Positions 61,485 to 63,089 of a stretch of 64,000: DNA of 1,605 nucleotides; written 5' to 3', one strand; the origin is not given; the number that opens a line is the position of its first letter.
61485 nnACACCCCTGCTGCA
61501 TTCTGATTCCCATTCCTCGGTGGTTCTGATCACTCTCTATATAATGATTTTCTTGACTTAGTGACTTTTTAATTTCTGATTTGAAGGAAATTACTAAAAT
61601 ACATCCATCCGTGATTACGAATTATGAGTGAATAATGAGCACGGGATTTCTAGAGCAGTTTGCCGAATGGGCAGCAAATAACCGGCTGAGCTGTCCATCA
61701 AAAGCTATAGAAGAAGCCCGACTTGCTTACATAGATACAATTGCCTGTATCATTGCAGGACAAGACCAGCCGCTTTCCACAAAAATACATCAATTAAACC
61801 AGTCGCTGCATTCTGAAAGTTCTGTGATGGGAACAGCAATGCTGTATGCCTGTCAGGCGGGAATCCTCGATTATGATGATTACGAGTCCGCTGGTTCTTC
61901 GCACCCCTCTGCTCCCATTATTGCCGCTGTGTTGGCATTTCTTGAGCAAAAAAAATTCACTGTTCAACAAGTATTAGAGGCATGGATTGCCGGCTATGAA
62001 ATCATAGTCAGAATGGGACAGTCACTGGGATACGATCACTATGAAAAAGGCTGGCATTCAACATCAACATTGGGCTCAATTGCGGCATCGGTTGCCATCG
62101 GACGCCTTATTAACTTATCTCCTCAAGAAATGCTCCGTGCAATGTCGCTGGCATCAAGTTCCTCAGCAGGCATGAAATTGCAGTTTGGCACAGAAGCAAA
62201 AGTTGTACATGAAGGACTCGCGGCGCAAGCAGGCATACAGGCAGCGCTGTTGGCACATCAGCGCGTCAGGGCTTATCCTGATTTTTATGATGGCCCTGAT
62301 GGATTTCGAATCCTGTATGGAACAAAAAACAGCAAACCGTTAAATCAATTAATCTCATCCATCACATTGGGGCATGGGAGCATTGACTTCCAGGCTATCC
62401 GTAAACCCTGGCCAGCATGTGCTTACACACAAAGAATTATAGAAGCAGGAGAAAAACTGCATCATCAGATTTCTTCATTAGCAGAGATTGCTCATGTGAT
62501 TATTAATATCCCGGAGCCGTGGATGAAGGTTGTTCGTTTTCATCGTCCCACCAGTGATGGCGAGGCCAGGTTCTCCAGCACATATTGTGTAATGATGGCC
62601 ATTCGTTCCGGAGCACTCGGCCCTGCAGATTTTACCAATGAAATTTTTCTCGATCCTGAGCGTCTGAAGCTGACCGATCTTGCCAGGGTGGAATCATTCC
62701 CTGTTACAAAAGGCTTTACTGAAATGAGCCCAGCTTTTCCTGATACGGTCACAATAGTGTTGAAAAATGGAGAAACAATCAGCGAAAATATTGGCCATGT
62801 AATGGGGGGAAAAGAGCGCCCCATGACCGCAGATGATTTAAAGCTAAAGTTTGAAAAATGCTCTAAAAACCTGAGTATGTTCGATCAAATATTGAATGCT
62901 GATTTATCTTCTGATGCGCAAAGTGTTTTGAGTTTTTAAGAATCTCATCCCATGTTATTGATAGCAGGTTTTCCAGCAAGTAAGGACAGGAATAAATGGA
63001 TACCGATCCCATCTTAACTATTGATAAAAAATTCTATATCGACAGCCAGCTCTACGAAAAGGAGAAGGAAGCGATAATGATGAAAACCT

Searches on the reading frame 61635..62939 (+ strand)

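Call 9: search_protein_families(library=pfam, proteins=[window:61635-62939:+], max_evalue=0.001)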
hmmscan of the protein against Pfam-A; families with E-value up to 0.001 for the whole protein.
window:61635-62939:+ (434 aa): 2 families
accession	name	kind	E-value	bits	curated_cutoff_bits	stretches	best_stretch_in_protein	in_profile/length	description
PF03972.19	MmgE_PrpD_N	-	2.2e-41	142.1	32.1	1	7-230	1-237/244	MmgE/PrpD N-terminal domain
PF19305.4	MmgE_PrpD_C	-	1.8e-20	73.9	32.1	1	259-412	1-154/173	MmgE/PrpD C-terminal domain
